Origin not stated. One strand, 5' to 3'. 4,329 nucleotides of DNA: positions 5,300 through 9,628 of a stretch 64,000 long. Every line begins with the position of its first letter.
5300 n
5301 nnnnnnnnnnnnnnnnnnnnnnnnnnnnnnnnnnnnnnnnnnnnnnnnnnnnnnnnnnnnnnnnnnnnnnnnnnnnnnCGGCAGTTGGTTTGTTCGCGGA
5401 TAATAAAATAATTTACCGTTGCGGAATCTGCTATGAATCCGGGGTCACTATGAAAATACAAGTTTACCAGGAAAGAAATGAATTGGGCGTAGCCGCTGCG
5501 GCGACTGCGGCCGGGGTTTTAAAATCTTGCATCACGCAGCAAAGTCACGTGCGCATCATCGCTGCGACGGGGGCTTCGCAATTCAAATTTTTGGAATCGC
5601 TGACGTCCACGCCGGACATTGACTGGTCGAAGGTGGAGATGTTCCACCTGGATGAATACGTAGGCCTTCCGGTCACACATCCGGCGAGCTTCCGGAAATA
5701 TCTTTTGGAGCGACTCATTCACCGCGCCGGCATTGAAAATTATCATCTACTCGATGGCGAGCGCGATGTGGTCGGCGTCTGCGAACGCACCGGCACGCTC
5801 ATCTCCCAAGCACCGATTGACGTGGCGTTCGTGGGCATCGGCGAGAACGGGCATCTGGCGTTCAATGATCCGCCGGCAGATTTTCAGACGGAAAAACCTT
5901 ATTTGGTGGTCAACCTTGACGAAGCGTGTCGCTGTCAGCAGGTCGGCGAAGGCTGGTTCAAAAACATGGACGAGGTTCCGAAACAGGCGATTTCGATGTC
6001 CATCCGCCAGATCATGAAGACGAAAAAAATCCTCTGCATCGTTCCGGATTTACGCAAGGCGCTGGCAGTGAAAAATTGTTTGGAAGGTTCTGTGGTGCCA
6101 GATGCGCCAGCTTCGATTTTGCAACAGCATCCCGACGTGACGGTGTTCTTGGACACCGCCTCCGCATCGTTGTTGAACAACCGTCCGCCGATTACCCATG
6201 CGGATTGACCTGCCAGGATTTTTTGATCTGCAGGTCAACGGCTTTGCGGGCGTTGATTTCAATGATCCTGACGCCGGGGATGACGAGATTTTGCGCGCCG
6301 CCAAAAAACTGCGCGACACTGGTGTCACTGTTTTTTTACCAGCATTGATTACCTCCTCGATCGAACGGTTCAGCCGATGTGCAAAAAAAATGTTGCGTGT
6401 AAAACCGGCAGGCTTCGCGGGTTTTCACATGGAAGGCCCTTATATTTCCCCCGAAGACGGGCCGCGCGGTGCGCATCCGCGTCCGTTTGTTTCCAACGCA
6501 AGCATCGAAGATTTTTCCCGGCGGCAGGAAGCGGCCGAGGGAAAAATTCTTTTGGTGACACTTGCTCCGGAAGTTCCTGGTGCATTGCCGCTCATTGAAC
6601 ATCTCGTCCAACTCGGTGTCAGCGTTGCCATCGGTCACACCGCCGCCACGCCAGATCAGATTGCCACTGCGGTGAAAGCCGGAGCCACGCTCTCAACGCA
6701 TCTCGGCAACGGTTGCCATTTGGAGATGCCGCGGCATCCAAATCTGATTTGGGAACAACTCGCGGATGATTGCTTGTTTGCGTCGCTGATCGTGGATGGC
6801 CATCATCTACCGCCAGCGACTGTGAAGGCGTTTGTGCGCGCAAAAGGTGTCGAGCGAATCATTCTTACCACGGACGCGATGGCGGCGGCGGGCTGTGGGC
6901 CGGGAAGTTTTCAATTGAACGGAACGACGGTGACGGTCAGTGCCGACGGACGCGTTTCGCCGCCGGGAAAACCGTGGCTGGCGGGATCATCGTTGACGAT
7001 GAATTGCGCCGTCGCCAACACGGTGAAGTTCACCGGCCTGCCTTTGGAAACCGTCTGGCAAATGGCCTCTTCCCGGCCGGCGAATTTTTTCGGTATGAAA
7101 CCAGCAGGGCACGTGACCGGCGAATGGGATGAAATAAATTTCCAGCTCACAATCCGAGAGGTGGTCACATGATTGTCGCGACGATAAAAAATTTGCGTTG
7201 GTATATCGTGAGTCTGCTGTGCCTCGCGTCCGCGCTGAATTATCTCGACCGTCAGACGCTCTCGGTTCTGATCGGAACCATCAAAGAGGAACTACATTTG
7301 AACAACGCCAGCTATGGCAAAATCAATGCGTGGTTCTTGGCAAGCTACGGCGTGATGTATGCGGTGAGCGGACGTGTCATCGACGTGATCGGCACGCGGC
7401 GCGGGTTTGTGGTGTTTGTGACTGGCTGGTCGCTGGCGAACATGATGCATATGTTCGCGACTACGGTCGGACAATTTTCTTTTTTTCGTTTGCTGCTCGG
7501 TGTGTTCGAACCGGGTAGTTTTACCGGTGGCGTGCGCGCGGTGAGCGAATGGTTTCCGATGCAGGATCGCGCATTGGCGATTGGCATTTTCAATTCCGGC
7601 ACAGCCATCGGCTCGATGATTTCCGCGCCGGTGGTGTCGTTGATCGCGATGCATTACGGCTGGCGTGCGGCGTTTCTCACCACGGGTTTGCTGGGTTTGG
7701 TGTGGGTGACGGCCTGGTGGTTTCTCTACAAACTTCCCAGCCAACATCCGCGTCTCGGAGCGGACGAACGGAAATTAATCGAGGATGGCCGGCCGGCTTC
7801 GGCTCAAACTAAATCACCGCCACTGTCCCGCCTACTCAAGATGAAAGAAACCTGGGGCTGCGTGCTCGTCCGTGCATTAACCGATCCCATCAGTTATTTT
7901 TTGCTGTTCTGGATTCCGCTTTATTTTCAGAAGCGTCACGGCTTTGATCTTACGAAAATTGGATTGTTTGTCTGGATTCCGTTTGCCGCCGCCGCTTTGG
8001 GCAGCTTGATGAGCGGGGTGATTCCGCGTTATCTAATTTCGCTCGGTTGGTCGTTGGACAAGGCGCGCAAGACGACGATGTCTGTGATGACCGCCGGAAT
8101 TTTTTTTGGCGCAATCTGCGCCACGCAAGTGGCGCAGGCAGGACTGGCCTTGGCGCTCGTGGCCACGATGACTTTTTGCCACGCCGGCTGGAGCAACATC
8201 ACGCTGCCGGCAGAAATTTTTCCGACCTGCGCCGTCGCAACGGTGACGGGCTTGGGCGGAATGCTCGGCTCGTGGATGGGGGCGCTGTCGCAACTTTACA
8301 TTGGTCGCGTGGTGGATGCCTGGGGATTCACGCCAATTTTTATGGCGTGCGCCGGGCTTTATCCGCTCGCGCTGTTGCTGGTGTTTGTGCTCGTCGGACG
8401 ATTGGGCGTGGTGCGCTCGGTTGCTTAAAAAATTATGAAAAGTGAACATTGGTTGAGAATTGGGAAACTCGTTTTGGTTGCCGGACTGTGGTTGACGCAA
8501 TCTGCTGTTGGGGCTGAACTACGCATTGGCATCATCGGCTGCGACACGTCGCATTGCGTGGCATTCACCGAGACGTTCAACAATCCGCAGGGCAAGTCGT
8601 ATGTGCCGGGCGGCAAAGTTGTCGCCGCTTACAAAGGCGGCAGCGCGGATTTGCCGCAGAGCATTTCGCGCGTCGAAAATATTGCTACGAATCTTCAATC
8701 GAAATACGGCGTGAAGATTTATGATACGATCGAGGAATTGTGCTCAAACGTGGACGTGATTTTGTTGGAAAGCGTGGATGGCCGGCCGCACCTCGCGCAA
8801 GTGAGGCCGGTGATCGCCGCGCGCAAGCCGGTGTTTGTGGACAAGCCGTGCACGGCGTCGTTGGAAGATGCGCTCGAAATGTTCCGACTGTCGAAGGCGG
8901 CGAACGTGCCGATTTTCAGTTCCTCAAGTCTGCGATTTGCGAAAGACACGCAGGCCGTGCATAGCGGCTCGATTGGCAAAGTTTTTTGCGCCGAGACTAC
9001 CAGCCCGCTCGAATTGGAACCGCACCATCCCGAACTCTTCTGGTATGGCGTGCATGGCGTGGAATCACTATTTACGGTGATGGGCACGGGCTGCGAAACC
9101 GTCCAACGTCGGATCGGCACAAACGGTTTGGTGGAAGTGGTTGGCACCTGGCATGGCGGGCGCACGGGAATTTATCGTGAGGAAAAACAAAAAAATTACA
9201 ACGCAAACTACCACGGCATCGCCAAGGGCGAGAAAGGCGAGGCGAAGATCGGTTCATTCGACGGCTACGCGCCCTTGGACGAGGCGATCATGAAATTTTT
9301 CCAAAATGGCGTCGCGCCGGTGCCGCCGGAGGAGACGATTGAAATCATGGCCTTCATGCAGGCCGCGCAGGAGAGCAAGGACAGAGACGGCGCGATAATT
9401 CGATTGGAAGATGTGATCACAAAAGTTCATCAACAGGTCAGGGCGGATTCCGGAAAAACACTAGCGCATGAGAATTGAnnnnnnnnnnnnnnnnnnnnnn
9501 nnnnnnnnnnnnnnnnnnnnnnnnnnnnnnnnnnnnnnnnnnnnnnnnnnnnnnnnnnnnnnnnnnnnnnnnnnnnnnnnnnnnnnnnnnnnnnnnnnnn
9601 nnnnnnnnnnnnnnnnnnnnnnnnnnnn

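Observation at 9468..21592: Exported and cytoplasmic copies of a ceramidase-like amidohydrolase + DegT aminotransferase pair, including a Tat-signal PLP sugar aminotransferase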

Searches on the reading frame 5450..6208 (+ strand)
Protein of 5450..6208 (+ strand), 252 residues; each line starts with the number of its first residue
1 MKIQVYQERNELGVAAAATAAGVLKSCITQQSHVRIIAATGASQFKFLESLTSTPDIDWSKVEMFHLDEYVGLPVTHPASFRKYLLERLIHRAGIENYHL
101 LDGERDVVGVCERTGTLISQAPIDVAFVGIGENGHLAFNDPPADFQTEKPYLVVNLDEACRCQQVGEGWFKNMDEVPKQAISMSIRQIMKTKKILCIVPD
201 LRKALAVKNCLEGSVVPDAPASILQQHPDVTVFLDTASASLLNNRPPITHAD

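Call 9: search_protein_families(library=pfam, proteins=[window:5450-6208:+], max_evalue=0.01)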
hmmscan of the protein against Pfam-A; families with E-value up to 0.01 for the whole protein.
window:5450-6208:+ (252 aa): 1 family
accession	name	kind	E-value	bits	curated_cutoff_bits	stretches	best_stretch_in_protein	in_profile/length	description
PF01182.26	Glucosamine_iso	-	2.7e-15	57.3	27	1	9-227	3-220/225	Glucosamine-6-phosphate isomerases/6-phosphogluconolactonase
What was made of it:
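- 5450..6208 (+): NagB-like glucosamine-6-phosphate deaminase family protein (context gene). PF01182 at 57 bits (call 9).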

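Call 71: search_protein_families(library=ncbifam, proteins=[window:5450-6208:+], max_evalue=0.001)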
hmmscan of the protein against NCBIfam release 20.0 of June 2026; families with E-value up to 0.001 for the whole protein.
window:5450-6208:+ (252 aa): 8 families
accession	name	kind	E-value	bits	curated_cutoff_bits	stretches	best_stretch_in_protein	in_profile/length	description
NF001684.0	PRK00443.1-4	subfamily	3.1e-42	144.9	326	1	1-243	1-242/260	glucosamine-6-phosphate deaminase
TIGR00502.1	nagB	equivalog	1.8e-39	135.6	236.9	1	1-243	1-248/259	glucosamine-6-phosphate deaminase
NF001682.0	PRK00443.1-1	equivalog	7.7e-35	120.5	528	1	23-242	19-234/262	glucosamine-6-phosphate deaminase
NF002557.0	PRK02122.1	subfamily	3.2e-32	111.4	384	1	2-242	30-275/653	glucosamine-6-phosphate deaminase-like protein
NF007291.0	PRK09762.1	equivalog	9.4e-28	97.4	271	1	15-235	14-234/236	galactosamine-6-phosphate isomerase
NF009022.0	PRK12358.1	equivalog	2e-21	76.6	247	1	19-243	15-238/239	glucosamine-6-phosphate deaminase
NF001685.0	PRK00443.1-5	equivalog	2.5e-19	69.6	513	1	40-239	44-244/266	glucosamine-6-phosphate deaminase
TIGR01198.1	pgl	equivalog_domain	9.1e-14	51.5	124.45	1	5-240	1-232/234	6-phosphogluconolactonase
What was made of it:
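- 5450..6208 (+): NCBIfam nagB models score 135-145 bits, below their cut-offs (call 71).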

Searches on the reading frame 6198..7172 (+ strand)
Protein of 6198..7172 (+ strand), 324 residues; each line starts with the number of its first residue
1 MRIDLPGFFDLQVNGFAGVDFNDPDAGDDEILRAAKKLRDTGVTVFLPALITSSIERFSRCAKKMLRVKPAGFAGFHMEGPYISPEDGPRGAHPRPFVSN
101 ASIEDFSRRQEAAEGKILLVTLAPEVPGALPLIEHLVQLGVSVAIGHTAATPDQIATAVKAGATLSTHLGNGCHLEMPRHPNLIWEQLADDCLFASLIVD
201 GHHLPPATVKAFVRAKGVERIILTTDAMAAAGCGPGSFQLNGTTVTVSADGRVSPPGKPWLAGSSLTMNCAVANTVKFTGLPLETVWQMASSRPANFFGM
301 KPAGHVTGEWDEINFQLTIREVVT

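Call 9: search_protein_families(library=pfam, proteins=[window:6198-7172:+], max_evalue=0.01)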
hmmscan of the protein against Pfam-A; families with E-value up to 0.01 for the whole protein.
window:6198-7172:+ (324 aa): 1 family
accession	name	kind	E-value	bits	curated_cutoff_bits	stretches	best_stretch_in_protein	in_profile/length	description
PF01979.26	Amidohydro_1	-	4.6e-10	39.7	25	1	5-306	3-307/345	Amidohydrolase family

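Call 71: search_protein_families(library=ncbifam, proteins=[window:6198-7172:+], max_evalue=0.001)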
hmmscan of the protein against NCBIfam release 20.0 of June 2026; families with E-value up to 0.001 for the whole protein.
window:6198-7172:+ (324 aa): 2 families
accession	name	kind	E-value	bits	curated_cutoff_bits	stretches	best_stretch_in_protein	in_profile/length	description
TIGR00221.1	nagA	equivalog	7.2e-63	212.8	225.65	1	5-306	55-355/380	N-acetylglucosamine-6-phosphate deacetylase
NF008371.0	PRK11170.1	equivalog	2.5e-48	164.9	483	1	6-300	53-345/382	N-acetylglucosamine-6-phosphate deacetylase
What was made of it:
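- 6198..7172 (+): NagA-like N-acetylglucosamine-6-phosphate deacetylase relative that lacks the first ~50 model positions (context gene). TIGR00221 at 212.8 bits against a cut-off of 225.65, matching model positions 55-355 (call 71).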

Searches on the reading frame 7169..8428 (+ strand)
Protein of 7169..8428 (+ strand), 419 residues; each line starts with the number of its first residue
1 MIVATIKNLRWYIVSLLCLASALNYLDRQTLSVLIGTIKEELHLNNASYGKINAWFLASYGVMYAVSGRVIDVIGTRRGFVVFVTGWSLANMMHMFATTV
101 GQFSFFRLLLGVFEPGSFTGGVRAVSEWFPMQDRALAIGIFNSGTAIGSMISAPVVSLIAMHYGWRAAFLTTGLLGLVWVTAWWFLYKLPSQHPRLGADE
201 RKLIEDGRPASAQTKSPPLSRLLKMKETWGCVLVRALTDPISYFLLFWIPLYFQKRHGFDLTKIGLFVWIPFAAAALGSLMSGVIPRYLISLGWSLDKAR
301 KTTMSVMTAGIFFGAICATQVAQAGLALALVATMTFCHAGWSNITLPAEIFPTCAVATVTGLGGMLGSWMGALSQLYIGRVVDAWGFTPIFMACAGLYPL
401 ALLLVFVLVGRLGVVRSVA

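Call 9: search_protein_families(library=pfam, proteins=[window:7169-8428:+], max_evalue=0.01)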
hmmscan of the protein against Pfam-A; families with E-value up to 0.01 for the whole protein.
window:7169-8428:+ (419 aa): 1 family
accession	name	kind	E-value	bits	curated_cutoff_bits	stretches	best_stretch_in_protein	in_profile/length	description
PF07690.21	MFS_1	-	6.3e-47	160.6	33.4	1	17-374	1-346/347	Major Facilitator Superfamily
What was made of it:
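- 7169..8428 (+): MFS transporter whose best NCBIfam match is the D-galactonate transporter subfamily, below its cut-off. PF07690 (call 9).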

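Call 71: search_protein_families(library=ncbifam, proteins=[window:7169-8428:+], max_evalue=0.001)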
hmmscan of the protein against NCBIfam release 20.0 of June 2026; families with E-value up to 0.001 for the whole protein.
window:7169-8428:+ (419 aa): 27 families (the best 25 are shown)
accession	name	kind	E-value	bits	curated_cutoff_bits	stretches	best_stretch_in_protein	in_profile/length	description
TIGR00893.1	2A0114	subfamily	3.7e-69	233.6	395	1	19-409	1-399/399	D-galactonate transporter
TIGR00881.1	2A0104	subfamily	2.1e-41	142.2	407.75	1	22-391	5-379/379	phosphoglycerate transporter protein PgtP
TIGR00894.1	2A0114euk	subfamily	1.3e-22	80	626.45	1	103-383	134-421/465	Na(+)-dependent inorganic phosphate cotransporter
TIGR00895.1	2A0115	subfamily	1.6e-19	70.1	418.55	2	7-183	12-188/398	aromatic acid/H+ symport family MFS transporter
TIGR02332.1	HpaX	equivalog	3.9e-14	52.6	615.4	1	9-204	6-207/412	4-hydroxyphenylacetate permease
NF008661.1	PRK11663.1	subfamily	9.4e-13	47.9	564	1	4-404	22-428/439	MFS transporter family glucose-6-phosphate receptor UhpC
NF047787.1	PhglyTportPgtP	equivalog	1.6e-11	43.7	750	1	18-409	35-435/451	phosphoglycerate transporter PgtP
TIGR00886.1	2A0108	subfamily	3.9e-11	42.7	311.7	1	31-367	20-364/368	NarK family nitrate/nitrite MFS transporter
NF008586.0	PRK11551.1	equivalog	1e-10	41.2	410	1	15-373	17-362/406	3-(3-hydroxy-phenyl)propionate transporter MhpT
TIGR00880.1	2_A_01_02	superfamily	6e-09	36.2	131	1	55-187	2-138/141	multidrug resistance protein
NF053517.1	HbztTptrPcaK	equivalog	9.5e-09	34.7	770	1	7-183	14-190/437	4-hydroxybenzoate transporter PcaK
NF003024.0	PRK03893.1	subfamily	2e-08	33.5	604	1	20-191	29-197/497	sialate:H+ symport family MFS transporter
TIGR00712.1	glpT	equivalog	7.4e-08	31.9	632.55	1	3-408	20-434/440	glycerol-3-phosphate transporter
NF000025.1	MFS_efflux_tcmA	exception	7.5e-08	31.5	999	1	21-179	35-193/538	tetracenomycin C efflux MFS transporter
TIGR00898.1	2A0119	subfamily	1e-06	27.8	550.75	1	65-186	144-262/506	cation transport protein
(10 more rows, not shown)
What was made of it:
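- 7169..8428 (+): TIGR00893 at 233.6 bits, below its cut-off of 395 (call 71).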

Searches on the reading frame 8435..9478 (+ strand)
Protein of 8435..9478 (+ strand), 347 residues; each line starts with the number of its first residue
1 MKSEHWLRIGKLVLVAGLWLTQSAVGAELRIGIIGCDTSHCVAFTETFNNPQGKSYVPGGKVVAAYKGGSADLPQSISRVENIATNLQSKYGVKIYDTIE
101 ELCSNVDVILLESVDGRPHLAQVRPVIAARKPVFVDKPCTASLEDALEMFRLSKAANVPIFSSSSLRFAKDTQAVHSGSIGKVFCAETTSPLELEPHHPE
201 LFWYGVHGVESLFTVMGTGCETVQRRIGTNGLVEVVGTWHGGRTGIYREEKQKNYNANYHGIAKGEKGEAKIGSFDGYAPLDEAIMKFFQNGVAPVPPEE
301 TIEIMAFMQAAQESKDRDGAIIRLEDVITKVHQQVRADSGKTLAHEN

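Call 4: search_protein_families(library=pfam, proteins=[window:8435-9478:+], max_evalue=0.01)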
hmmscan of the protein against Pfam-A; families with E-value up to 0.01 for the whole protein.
window:8435-9478:+ (347 aa): 1 family
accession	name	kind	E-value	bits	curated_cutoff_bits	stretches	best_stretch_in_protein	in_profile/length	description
PF01408.29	GFO_IDH_MocA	-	1.3e-08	35.9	24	1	30-159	2-115/120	Oxidoreductase family, NAD-binding Rossmann fold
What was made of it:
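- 8435..9478 (+): Exported Gfo/Idh/MocA oxidoreductase with a Sec-type leader. PF01408 at 35.9 bits against 24 (call 4).
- On Gfo/Idh/MocA oxidoreductases: 8435-9478 scores 35.9 bits against 24 (call 4).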

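Call 5: search_protein_families(library=ncbifam, proteins=[window:8435-9478:+], max_evalue=0.01)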
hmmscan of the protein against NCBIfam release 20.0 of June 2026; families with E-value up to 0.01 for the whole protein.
window:8435-9478:+ (347 aa): 5 families
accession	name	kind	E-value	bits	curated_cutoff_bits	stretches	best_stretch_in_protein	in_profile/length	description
TIGR04380.1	myo_inos_iolG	equivalog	6.9e-06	25.2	355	1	80-190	36-152/330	inositol 2-dehydrogenase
NF040723.1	UDP-GlcNAcDh_Arch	equivalog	0.001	18.7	450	1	83-188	37-146/302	UDP-N-acetylglucosamine 3-dehydrogenase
NF052679.1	InsChiInosDhIolG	equivalog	0.0014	17.8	540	1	93-149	52-109/343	bifunctional inositol 2-dehydrogenase/D-chiro-inositol 1-dehydrogenase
NF008607.0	PRK11579.1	subfamily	0.0042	16.1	330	0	105-157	64-115/346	oxidoreductase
NF007574.0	PRK10206.1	equivalog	0.0057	15.7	352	1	115-187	74-150/345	oxidoreductase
